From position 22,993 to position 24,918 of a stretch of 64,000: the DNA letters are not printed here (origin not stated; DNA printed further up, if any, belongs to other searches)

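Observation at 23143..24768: Mutase large subunit has all three classical MCM substrate/catalytic positions replaced (Tyr->Leu, Arg->Cys/Pro, His->Asn)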

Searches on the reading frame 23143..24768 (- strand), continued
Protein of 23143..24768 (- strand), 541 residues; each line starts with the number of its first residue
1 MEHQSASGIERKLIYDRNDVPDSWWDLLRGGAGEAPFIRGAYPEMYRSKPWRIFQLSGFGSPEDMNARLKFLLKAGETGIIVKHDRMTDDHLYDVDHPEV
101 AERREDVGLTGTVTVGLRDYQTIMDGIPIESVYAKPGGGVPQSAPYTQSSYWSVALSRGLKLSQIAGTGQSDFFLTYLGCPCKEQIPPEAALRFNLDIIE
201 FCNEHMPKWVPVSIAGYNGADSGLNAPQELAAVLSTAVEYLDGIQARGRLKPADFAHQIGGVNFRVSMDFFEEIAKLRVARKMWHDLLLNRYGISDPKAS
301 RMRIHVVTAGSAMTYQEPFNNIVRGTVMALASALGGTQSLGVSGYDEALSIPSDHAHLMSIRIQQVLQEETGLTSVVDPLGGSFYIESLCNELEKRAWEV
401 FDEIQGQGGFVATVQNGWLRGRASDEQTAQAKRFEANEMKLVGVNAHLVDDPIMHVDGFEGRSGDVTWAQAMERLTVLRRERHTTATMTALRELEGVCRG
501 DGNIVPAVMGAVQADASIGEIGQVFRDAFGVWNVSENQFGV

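Call 6: find_homologous_proteins(query=window:23143-24768:-, max_evalue=1e-30)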
Query window:23143-24768:- (541 aa): 5001 proteins with E <= 1e-30 among 8000 candidates; the best 120 are listed.
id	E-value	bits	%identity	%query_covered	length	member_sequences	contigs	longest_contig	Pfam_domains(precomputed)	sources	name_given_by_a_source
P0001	0.0e+0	1242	100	100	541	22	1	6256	PF01642.29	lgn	-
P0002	0.0e+0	1093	87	100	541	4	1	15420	PF01642.29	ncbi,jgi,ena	-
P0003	0.0e+0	1091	87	100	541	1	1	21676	PF01642.29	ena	-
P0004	0.0e+0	1087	86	100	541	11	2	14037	PF01642.29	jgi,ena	-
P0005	0.0e+0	1038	82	100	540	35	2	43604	PF01642.29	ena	-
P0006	0.0e+0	1018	82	99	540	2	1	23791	PF01642.29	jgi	-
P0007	4.6e-287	971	88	88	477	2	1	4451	PF01642.29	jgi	jgi:methylmalonyl-CoA mutase N-terminal domain/subunit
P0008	5.5e-257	872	71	99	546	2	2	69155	PF01642.29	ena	-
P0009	2.8e-256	869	71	98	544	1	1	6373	PF01642.29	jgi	jgi:methylmalonyl-CoA mutase N-terminal domain/subunit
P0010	4.3e-254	862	71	97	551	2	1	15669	PF01642.29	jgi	jgi:methylmalonyl-CoA mutase, N-terminal domain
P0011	2.7e-252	856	69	99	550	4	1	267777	PF01642.29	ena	-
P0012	2.8e-249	846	70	98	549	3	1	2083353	PF01642.29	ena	-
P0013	7.4e-249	845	70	98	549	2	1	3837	PF01642.29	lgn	-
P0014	1.8e-248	844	70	98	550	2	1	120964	PF01642.29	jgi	jgi:methylmalonyl-CoA mutase N-terminal domain/subunit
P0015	3.4e-246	836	68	98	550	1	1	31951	PF01642.29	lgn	-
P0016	1.3e-245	834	69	98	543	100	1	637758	PF01642.29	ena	-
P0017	5.1e-245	832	69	99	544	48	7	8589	PF01642.29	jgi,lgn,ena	jgi:methylmalonyl-CoA mutase N-terminal domain/subunit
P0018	4.6e-244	829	70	93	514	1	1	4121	PF01642.29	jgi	jgi:methylmalonyl-CoA mutase N-terminal domain/subunit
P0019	8.4e-244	828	69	98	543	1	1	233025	PF01642.29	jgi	jgi:methylmalonyl-CoA mutase, N-terminal domain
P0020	1.7e-243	827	68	98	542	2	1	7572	PF01642.29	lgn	-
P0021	3.9e-243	826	68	98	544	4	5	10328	PF01642.29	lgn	-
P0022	1.5e-242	824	67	99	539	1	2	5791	PF01642.29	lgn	-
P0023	2.2e-242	823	69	98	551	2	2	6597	PF01642.29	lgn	-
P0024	5.1e-242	822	68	98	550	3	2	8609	PF01642.29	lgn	-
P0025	4.5e-241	819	67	98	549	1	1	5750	PF01642.29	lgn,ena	-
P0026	6.9e-241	819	68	98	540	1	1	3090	PF01642.29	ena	-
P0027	3.0e-240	816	67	98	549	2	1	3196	PF01642.29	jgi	-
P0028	4.1e-240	816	67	98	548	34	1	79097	PF01642.29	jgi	-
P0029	4.9e-240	816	68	98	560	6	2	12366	PF01642.29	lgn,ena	-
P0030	6.3e-240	815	71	90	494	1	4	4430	PF01642.29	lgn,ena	-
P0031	2.3e-239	814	66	98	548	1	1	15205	PF01642.29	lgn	-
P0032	3.2e-239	813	67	98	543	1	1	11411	PF01642.29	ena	-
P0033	6.1e-239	812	68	98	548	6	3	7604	PF01642.29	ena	-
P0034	2.4e-238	810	67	98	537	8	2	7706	PF01642.29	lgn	-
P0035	3.2e-238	810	67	98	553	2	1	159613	PF01642.29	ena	-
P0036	1.4e-237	808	67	98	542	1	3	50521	PF01642.29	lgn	-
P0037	5.5e-236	802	66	98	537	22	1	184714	PF01642.29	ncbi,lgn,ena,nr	ncbi:MAG: methylmalonyl-CoA mutase [Acidimicrobiia bacterium]|nr:methylmalonyl-CoA mutase [Acidimicr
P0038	2.0e-232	791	64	98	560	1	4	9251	PF01642.29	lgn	-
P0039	4.7e-228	776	65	98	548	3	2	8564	PF01642.29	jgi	jgi:methylmalonyl-CoA mutase N-terminal domain/subunit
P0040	7.8e-226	769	65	99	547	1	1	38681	PF01642.29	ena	-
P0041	9.2e-225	765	63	98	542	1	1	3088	PF01642.29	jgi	jgi:methylmalonyl-CoA mutase, N-terminal domain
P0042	1.0e-223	762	64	99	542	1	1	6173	PF01642.29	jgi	jgi:methylmalonyl-CoA mutase N-terminal domain/subunit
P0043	1.9e-223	761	63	98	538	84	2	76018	PF01642.29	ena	-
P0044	3.4e-223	760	63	98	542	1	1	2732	PF01642.29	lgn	-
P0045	3.5e-223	760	63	98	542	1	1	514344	PF01642.29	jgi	jgi:methylmalonyl-CoA mutase, N-terminal domain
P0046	1.5e-222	758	62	99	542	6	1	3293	PF01642.29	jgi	-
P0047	5.4e-222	756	64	99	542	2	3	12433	PF01642.29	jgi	-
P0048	1.3e-220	752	61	98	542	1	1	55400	PF01642.29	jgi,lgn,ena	-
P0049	1.7e-220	751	62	99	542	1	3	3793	PF01642.29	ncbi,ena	-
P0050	4.5e-220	750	62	98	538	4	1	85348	PF01642.29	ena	-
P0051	7.4e-220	749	62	98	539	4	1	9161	PF01642.29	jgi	jgi:methylmalonyl-CoA mutase, N-terminal domain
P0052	1.1e-219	749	61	98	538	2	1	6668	PF01642.29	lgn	-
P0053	2.0e-219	748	63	99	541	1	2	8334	PF01642.29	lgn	-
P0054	2.5e-219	747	62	98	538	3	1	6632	PF01642.29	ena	-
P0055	4.3e-219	747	61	99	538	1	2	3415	PF01642.29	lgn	-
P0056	6.8e-219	746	61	98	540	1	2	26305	PF01642.29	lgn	-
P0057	1.1e-218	745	62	98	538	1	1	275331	PF01642.29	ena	-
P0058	6.3e-218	743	62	99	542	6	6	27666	PF01642.29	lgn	-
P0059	1.6e-217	741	60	98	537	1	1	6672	PF01642.29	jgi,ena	-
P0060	7.2e-217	739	61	99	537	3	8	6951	PF01642.29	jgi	jgi:methylmalonyl-CoA mutase, N-terminal domain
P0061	8.0e-217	739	62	98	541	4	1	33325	PF01642.29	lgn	-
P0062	1.4e-216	738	61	98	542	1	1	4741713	PF01642.29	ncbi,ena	-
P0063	2.0e-216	738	61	98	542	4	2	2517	PF01642.29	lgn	-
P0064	2.2e-216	738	61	98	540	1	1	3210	PF01642.29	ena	-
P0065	3.5e-216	737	60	99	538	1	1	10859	PF01642.29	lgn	-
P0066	4.6e-216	737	62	99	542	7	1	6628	PF01642.29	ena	-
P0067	1.5e-215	735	61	98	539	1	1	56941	PF01642.29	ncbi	-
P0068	2.1e-215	734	61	98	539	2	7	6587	PF01642.29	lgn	-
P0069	2.6e-215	734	60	98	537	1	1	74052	PF01642.29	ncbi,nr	ncbi:MAG: methylmalonyl-CoA mutase [Propionibacteriales bacterium]|nr:methylmalonyl-CoA mutase [Prop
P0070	5.5e-215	733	62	98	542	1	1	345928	PF01642.29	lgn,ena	-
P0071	5.5e-215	733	62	98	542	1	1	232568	PF01642.29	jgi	-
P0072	1.5e-214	732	60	98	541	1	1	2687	PF01642.29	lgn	-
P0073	1.5e-214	732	62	98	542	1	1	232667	PF01642.29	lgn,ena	-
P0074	1.5e-214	732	62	98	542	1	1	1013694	PF01642.29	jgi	-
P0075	1.7e-214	731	60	98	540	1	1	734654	PF01642.29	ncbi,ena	-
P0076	2.2e-214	731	61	98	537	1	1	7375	PF01642.29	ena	-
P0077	2.3e-214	731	59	99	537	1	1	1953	PF01642.29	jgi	jgi:methylmalonyl-CoA mutase, N-terminal domain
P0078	6.3e-214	730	59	99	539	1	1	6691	PF01642.29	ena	-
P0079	9.8e-214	729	61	98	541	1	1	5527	PF01642.29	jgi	jgi:methylmalonyl-CoA mutase N-terminal domain/subunit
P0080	1.0e-213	729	60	99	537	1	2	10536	PF01642.29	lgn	-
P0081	1.1e-213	729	60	98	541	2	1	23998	PF01642.29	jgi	jgi:methylmalonyl-CoA mutase, N-terminal domain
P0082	2.1e-213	728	60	98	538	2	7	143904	PF01642.29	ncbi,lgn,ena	-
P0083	5.5e-213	726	60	98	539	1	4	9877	PF01642.29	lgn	-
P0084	7.3e-213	726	60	98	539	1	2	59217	PF01642.29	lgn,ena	-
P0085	1.1e-212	726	60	98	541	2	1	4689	PF01642.29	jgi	jgi:methylmalonyl-CoA mutase N-terminal domain/subunit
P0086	1.1e-212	726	61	99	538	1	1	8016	PF01642.29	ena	-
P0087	2.0e-212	725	60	98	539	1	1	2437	PF01642.29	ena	-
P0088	2.0e-212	725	60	98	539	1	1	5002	PF01642.29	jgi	-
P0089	4.6e-212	723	60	98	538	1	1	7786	PF01642.29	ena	-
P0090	5.5e-212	723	60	99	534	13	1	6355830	PF01642.29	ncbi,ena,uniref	ncbi:methylmalonyl-CoA mutase family protein [Candidatus Leptofilum sp.]|uniref:methylmalonyl-CoA mu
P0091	5.9e-212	723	60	98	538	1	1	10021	PF01642.29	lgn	-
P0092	8.8e-212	722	60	99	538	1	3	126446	PF01642.29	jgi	jgi:methylmalonyl-CoA mutase, N-terminal domain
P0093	1.3e-211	722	60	98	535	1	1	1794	PF01642.29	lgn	-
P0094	1.4e-211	722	59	99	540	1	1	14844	PF01642.29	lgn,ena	-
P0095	1.6e-211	722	59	98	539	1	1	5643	PF01642.29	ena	-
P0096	1.6e-211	722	60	98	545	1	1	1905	PF01642.29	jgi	jgi:methylmalonyl-CoA mutase N-terminal domain/subunit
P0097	2.8e-211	721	60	98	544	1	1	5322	PF01642.29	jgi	jgi:methylmalonyl-CoA mutase, N-terminal domain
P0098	3.1e-211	721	58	98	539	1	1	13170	PF01642.29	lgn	-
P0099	3.9e-211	720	60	98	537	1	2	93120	PF01642.29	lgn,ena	-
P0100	4.1e-211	720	59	98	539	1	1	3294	PF01642.29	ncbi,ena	-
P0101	5.5e-211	720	59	98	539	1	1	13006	PF01642.29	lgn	-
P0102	5.8e-211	720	59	98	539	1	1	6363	PF01642.29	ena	-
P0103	6.0e-211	720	59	98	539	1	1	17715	PF01642.29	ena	-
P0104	7.5e-211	719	59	98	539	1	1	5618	PF01642.29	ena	-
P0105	7.9e-211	719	60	98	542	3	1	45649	PF01642.29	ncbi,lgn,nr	ncbi:MAG: acyl-CoA mutase large subunit family protein [Gammaproteobacteria bacterium]|nr:acyl-CoA m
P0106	1.2e-210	719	59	98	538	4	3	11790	PF01642.29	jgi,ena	jgi:methylmalonyl-CoA mutase N-terminal domain/subunit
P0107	1.3e-210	719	58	98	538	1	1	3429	PF01642.29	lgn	-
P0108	2.1e-210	718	62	92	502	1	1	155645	PF01642.29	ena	-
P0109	3.6e-210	717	59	98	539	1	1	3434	PF01642.29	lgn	-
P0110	4.0e-210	717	60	98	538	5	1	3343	PF01642.29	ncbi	-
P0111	4.5e-210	717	59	98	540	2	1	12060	PF01642.29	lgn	-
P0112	5.2e-210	717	59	98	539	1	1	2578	PF01642.29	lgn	-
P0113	5.6e-210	717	59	98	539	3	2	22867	PF01642.29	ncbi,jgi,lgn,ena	-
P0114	1.6e-209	715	58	98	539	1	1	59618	PF01642.29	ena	-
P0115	1.6e-209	715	62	97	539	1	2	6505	PF01642.29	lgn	-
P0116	2.2e-209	715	60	98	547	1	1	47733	PF01642.29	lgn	-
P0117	2.3e-209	715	59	99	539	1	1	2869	PF01642.29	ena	-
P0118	2.9e-209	714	59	98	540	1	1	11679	PF01642.29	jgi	jgi:methylmalonyl-CoA mutase N-terminal domain/subunit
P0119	3.0e-209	714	60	98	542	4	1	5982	PF01642.29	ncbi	-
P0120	3.3e-209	714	59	98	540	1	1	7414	PF01642.29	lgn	-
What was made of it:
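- Source annotations call clade members 'methylmalonyl-CoA mutase' (call 6).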

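Call 11: find_encoding_contigs(protein=P0012, flank=10000, max_places=2)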
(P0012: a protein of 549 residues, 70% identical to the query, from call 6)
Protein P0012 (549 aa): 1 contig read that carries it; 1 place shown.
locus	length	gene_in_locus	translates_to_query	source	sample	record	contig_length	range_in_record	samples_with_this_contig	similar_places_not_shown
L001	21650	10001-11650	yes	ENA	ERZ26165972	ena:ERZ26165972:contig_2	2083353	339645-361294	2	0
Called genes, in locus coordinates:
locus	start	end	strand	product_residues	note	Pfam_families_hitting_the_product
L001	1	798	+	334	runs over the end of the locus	PF00005:ABC_tran, PF08352:oligo_HPY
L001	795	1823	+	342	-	PF00005:ABC_tran, PF13304:AAA_21 (faint), PF13401:AAA_22 (faint), PF08352:oligo_HPY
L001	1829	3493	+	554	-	PF07969:Amidohydro_3, PF01979:Amidohydro_1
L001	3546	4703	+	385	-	PF02126:PTE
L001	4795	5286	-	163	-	PF13577:SnoaL_4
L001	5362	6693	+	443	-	PF00815:Histidinol_dh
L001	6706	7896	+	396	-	PF00155:Aminotran_1_2, PF01041:DegT_DnrJ_EryC1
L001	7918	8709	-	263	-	PF09339:HTH_IclR, PF01614:IclR_C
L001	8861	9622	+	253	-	PF02958:EcKL (weak), PF01636:APH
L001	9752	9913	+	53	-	-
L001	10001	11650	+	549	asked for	PF01642:MM_CoA_mutase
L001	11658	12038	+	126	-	PF02310:B12-binding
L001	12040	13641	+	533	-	PF00501:AMP-binding, PF13193:AMP-binding_C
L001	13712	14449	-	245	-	PF00106:adh_short, PF01370:Epimerase, PF13561:adh_short_C2, PF08659:KR (weak)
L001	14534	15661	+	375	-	PF02771:Acyl-CoA_dh_N, PF02770:Acyl-CoA_dh_M, PF00441:Acyl-CoA_dh_1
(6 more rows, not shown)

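Call 12: find_encoding_contigs(protein=P0062, flank=10000, max_places=2)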
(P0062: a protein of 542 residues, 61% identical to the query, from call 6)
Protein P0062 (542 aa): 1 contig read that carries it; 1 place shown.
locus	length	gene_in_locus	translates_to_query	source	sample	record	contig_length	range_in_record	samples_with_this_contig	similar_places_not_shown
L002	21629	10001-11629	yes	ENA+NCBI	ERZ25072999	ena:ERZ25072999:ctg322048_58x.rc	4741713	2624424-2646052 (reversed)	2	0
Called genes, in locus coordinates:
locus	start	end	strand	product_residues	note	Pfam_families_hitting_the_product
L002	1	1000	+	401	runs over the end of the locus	PF07992:Pyr_redox_2, PF00070:Pyr_redox (weak)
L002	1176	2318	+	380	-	PF02805:Ada_Zn_binding, PF00165:HTH_AraC, PF12833:HTH_18, PF01035:DNA_binding_1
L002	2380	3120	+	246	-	PF09859:Oxygenase-NA, PF13640:2OG-FeII_Oxy_3 (weak)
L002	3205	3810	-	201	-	PF07589:PEP_exosort_dom (faint)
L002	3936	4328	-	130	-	PF19112:VanA_C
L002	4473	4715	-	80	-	PF19112:VanA_C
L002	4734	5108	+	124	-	-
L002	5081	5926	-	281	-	PF13276:HTH_21, PF00665:rve, PF13683:rve_3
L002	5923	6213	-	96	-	PF01527:HTH_Tnp_1 (faint)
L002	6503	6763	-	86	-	-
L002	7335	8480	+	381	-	-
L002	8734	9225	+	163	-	PF07885:Ion_trans_2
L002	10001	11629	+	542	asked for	PF01642:MM_CoA_mutase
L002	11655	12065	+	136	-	PF02310:B12-binding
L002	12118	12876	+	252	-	-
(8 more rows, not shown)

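Call 13: find_encoding_contigs(protein=P0090, flank=10000, max_places=2)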
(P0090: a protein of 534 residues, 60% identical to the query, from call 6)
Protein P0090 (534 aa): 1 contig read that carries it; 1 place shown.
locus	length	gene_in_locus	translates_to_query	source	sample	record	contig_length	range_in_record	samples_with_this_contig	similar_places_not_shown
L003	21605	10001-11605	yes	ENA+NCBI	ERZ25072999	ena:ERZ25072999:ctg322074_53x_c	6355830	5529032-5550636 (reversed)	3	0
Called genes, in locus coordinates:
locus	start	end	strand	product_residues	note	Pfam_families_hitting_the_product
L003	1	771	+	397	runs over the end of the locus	PF07366:SnoaL, PF12680:SnoaL_2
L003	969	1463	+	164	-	PF07366:SnoaL, PF12680:SnoaL_2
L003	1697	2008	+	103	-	-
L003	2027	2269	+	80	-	-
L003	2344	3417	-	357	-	PF01609:DDE_Tnp_1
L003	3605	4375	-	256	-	-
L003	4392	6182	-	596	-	PF01565:FAD_binding_4, PF02913:FAD-oxidase_C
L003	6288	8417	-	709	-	PF00378:ECH_1, PF16113:ECH_2, PF02737:3HCDH_N, PF00725:3HCDH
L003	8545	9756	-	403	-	PF00108:Thiolase_N, PF02803:Thiolase_C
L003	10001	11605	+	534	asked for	PF01642:MM_CoA_mutase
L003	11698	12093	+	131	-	PF02310:B12-binding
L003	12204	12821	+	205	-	PF00440:TetR_N, PF17932:TetR_C_24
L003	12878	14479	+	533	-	PF00501:AMP-binding, PF13193:AMP-binding_C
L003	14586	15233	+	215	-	PF00881:Nitroreductase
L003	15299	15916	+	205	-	PF00881:Nitroreductase, PF14512:TM1586_NiRdase (faint)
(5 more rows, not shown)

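Call 28: find_related_loci(query=A1, collection=genome_contigs, flank=8000)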
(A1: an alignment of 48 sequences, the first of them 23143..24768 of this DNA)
Query A1 (541 aa) in genome_contigs; peptide patterns used: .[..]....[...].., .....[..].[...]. (x = any residue, [..] = any of these).
216 stretches matched a pattern; 189 encode a relative of the query (tblastn E <= 1e-3); the best 80 are kept; 80 distinct loci.
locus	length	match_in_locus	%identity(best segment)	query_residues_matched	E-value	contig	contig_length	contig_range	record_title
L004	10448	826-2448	94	1-541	0e+0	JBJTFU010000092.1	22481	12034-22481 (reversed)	MAG: Ilumatobacteraceae bacterium isolate samp_4319_semibin_289 samp_4319_604373, whole genome shotgun sequence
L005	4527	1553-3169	82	3-541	0e+0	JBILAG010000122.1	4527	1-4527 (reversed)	MAG: Ilumatobacteraceae bacterium isolate ME2016-05-06_3300042878_group7_bin243 Rohwer_bin21_scaffold_23456_c1, whole ge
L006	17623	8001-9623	87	1-541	0e+0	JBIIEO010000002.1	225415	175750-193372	MAG: Ilumatobacteraceae bacterium isolate ME2000-10-10pf_3300042337_group1_bin21 Rohwer_bin79_scaffold_23_c1, whole geno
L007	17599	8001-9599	69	4-534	0e+0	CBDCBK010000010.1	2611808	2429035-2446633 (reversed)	MAG: Acidimicrobiia bacterium isolate d0411547-dd39-4cd0-b5a5-2d4184132eb5 genome assembly, contig: contig_10, whole gen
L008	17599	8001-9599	69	4-534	0e+0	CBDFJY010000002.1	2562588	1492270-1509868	MAG: Acidimicrobiia bacterium isolate 9841b5da-bbbc-437b-8723-ee48c5b8baba genome assembly, contig: contig_2, whole geno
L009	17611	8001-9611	69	2-534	0e+0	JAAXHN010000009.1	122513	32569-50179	MAG: Acidimicrobiia bacterium isolate Plut_88890 unfiltered_Plut_88890_genomic_contig_373036, whole genome shotgun seque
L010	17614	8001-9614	68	1-534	0e+0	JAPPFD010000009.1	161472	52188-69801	MAG: bacterium isolate RHO1_bin_22 NODE_180_length_161472_cov_46.685331, whole genome shotgun sequence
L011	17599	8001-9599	68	4-534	0e+0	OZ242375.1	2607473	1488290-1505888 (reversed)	MAG: Acidimicrobiia bacterium isolate e8d0d016-558a-4d92-8aea-5701a62d209a genome assembly, chromosome: 1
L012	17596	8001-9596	68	4-533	0e+0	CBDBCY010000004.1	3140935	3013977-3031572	MAG: Acidimicrobiia bacterium isolate 5869b7e0-be7e-4f88-8776-9a9c90231507 genome assembly, contig: contig_4, whole geno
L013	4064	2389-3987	68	4-534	0e+0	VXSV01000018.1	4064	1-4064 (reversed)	MAG: Acidimicrobiia bacterium isolate SB0665_bin_24 NODE_7149_length_4064_cov_16.801696, whole genome shotgun sequence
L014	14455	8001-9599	68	4-534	0e+0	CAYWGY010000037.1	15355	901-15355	MAG TPA_asm: uncultured Acidimicrobiaceae bacterium isolate SRP109090_co1_257 genome assembly, contig: NODE_5664_length_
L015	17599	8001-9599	68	4-534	0e+0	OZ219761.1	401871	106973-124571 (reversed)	MAG: Acidimicrobiia bacterium isolate 0395d7e3-236e-4384-95e3-6864e4764bd2 genome assembly, chromosome: 5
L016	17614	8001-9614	68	1-534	0e+0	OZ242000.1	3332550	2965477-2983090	MAG: Acidimicrobiia bacterium isolate 2de4d7b0-df0b-474f-a321-03b588d4267d genome assembly, chromosome: 1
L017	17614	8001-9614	68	1-534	0e+0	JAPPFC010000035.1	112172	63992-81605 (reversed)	MAG: bacterium isolate RHO1_bin_21 NODE_375_length_112172_cov_28.867192, whole genome shotgun sequence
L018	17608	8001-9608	68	4-537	0e+0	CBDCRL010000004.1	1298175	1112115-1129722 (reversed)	MAG: Acidimicrobiia bacterium isolate a5413b3d-67ee-41a5-a32c-3d802bad4828 genome assembly, contig: contig_4, whole geno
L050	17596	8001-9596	58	3-536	0e+0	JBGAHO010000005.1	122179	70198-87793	MAG: Steroidobacteraceae bacterium isolate MAG_MBR_H125.14 MBRH125-14_opera_contig_803, whole genome shotgun sequence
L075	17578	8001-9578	58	5-532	0e+0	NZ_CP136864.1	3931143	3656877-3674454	Congregibacter variabilis strain IMCC43200 chromosome, complete genome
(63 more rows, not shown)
